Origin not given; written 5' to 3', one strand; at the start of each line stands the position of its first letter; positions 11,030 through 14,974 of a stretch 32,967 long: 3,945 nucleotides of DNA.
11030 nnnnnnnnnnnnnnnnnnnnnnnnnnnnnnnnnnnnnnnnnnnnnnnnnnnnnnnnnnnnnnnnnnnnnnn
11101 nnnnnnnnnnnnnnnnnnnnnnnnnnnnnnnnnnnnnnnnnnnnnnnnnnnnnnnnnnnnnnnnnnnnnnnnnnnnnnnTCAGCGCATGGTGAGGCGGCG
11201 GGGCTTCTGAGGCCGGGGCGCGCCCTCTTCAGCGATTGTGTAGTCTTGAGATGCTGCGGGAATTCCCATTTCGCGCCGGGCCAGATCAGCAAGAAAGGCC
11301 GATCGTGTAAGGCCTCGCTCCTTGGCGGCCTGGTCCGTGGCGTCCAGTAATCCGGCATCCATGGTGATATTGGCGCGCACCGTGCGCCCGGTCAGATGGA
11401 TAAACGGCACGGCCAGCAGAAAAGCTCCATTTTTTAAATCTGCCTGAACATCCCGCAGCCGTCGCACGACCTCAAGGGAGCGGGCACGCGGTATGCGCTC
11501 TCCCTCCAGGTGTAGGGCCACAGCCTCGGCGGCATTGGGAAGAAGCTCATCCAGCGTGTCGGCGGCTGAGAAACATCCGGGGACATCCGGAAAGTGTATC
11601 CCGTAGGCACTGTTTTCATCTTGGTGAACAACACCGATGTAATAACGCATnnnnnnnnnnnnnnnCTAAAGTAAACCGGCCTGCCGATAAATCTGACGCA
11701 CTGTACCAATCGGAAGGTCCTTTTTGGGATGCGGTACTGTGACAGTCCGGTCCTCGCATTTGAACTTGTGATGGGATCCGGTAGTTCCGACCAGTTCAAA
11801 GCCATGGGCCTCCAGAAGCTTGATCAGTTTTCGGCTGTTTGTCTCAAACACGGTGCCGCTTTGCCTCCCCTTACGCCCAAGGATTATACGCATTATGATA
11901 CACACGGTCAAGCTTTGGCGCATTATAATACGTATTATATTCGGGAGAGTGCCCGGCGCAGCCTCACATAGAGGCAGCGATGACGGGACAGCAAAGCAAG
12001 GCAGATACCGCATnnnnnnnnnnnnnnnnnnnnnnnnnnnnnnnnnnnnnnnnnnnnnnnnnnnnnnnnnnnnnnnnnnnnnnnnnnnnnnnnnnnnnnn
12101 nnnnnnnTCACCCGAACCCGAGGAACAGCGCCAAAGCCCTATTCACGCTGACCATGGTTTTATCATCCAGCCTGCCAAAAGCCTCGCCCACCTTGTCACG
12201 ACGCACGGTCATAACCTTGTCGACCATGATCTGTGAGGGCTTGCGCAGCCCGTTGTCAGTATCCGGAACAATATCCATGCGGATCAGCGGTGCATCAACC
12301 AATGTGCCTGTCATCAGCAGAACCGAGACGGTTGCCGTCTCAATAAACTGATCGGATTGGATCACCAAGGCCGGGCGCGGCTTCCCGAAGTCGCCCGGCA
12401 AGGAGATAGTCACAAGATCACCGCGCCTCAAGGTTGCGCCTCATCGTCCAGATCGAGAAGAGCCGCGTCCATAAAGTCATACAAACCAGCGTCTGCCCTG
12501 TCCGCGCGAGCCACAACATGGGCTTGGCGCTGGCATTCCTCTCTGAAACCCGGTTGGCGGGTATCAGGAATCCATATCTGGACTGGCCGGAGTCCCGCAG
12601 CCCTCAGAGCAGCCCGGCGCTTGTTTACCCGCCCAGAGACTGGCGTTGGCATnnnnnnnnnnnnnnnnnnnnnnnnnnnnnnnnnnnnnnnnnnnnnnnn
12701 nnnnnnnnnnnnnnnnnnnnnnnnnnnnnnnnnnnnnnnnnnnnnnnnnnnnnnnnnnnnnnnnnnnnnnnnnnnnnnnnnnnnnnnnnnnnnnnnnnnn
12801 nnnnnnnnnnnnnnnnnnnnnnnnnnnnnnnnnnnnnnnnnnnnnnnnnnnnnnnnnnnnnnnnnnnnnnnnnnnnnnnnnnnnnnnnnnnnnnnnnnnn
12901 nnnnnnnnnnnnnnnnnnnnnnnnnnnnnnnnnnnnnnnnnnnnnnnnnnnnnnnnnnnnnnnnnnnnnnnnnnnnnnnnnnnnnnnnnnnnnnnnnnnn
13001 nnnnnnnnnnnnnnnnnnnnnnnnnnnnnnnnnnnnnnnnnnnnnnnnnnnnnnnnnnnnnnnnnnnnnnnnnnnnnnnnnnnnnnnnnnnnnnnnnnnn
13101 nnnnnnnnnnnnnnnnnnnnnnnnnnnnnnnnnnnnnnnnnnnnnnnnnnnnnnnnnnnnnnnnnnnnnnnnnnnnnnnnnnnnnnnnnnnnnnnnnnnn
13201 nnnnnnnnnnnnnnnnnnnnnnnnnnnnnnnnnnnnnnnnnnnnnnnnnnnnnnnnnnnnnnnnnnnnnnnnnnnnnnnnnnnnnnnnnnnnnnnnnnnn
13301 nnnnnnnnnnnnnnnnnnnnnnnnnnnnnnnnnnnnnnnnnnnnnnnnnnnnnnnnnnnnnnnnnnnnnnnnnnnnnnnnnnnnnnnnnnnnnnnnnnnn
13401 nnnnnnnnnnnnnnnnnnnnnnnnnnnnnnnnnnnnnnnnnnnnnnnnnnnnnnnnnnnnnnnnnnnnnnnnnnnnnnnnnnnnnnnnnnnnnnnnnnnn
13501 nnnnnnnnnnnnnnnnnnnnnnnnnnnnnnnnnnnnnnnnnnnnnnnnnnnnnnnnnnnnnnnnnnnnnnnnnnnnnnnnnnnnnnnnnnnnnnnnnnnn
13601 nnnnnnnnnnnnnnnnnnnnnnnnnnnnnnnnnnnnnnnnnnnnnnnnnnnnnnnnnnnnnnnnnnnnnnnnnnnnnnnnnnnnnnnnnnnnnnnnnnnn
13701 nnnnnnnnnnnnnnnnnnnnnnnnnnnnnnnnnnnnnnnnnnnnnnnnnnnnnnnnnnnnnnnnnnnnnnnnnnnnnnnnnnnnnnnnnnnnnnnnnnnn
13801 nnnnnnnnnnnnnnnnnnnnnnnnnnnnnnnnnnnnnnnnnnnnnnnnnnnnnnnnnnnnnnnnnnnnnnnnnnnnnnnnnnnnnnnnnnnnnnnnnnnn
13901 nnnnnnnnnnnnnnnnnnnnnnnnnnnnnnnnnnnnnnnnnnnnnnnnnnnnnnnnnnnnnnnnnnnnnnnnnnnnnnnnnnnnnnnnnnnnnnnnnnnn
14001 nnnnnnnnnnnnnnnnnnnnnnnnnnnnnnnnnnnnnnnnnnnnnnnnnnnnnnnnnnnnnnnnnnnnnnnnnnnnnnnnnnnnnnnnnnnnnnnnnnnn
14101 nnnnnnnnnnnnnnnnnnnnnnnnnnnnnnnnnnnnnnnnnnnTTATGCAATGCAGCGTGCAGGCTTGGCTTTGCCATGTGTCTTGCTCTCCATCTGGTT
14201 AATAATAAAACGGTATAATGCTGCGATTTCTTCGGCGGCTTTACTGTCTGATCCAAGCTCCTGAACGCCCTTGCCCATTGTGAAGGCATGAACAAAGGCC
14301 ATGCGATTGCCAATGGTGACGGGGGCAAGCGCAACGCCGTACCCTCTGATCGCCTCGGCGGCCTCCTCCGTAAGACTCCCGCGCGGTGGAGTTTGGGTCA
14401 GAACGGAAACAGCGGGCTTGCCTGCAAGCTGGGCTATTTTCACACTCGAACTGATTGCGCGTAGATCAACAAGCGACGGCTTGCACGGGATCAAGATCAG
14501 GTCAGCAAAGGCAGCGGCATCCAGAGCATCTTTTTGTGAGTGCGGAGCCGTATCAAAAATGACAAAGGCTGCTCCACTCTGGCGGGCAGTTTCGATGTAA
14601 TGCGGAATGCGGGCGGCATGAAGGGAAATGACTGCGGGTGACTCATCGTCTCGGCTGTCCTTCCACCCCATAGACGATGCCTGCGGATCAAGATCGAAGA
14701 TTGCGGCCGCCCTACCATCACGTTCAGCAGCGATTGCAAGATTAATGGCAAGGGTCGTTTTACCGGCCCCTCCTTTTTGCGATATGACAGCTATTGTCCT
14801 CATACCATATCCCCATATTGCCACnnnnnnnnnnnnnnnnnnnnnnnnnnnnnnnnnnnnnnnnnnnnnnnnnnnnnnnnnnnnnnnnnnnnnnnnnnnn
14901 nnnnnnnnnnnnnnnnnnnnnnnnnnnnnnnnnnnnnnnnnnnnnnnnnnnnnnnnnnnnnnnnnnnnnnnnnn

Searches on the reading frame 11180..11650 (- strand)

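Call 75: search_protein_families(library=pfam, proteins=[window:11180-11650:-], max_evalue=0.01)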
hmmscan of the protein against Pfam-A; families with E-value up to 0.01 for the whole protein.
window:11180-11650:- (156 aa): 1 family
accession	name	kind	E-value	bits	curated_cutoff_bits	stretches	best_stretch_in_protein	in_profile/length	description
PF15919.11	HicB_lk_antitox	-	1.9e-27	96.3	27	1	4-124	1-123/123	HicB_like antitoxin of bacterial toxin-antitoxin system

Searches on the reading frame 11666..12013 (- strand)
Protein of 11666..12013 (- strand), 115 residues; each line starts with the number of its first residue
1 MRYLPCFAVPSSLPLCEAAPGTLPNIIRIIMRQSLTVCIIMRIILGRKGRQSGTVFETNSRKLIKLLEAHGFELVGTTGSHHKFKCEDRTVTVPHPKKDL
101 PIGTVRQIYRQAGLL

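Call 75: search_protein_families(library=pfam, proteins=[window:11666-12013:-], max_evalue=0.01)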
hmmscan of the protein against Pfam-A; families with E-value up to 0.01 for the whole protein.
window:11666-12013:- (115 aa): 1 family
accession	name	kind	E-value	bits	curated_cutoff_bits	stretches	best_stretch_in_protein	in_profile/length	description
PF07927.17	HicA_toxin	-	4.6e-22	78.3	27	1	61-114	2-58/58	HicA toxin of bacterial toxin-antitoxin,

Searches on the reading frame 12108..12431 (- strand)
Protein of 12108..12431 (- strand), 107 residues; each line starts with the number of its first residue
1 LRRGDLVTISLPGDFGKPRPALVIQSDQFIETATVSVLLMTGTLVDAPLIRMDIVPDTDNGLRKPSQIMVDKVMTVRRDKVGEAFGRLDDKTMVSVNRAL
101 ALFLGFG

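Call 75: search_protein_families(library=pfam, proteins=[window:12108-12431:-], max_evalue=0.01)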
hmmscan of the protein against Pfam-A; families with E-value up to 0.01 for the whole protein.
window:12108-12431:- (107 aa): 1 family
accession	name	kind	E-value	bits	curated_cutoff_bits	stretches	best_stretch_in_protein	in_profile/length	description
PF02452.23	PemK_toxin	-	5.1e-20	72.2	23.1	1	2-104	1-109/109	PemK-like, MazF-like toxin of type II toxin-antitoxin system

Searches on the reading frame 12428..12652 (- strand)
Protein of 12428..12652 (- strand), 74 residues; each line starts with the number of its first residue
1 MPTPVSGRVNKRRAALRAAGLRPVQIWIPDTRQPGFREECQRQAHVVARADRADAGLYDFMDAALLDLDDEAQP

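Call 75: search_protein_families(library=pfam, proteins=[window:12428-12652:-], max_evalue=0.01)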
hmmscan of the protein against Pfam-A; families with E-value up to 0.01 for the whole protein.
window:12428-12652:- (74 aa): 1 family
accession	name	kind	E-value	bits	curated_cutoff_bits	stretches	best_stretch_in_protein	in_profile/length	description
PF11455.13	MazE-like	-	4.3e-28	97.5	22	1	8-71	3-65/65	Antitoxin MazE-like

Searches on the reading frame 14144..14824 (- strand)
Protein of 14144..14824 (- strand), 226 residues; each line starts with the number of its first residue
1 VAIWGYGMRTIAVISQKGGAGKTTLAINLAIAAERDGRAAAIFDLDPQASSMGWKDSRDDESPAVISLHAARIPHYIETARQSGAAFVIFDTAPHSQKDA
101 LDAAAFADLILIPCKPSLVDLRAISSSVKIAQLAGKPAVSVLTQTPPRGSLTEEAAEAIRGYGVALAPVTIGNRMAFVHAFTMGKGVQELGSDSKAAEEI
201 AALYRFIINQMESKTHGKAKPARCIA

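Call 18: search_protein_families(library=pfam, proteins=[window:14144-14824:-], max_evalue=0.01)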
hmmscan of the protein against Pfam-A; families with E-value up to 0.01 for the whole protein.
window:14144-14824:- (226 aa): 6 families
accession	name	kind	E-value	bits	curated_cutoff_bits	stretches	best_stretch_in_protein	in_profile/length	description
PF01656.29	CbiA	-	6e-14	52.5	25.4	1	11-179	1-54/125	CobQ/CobB/MinD/ParA nucleotide binding domain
PF13614.12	AAA_31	-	1.1e-12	48.7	27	1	8-51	1-44/177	AAA domain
PF09140.17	MipZ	-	1.3e-08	34.9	20.7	1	11-52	3-44/262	ATPase MipZ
PF10609.15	ParA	-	1.2e-07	31.8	27.1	1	9-47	4-42/246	NUBPL iron-transfer P-loop NTPase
PF07015.17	VirC1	-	1.6e-05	24.8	24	1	8-121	1-120/231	VirC1 protein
PF06564.18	CBP_BcsQ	-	0.0049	16.9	21.3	0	8-48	1-41/234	Cellulose biosynthesis protein BcsQ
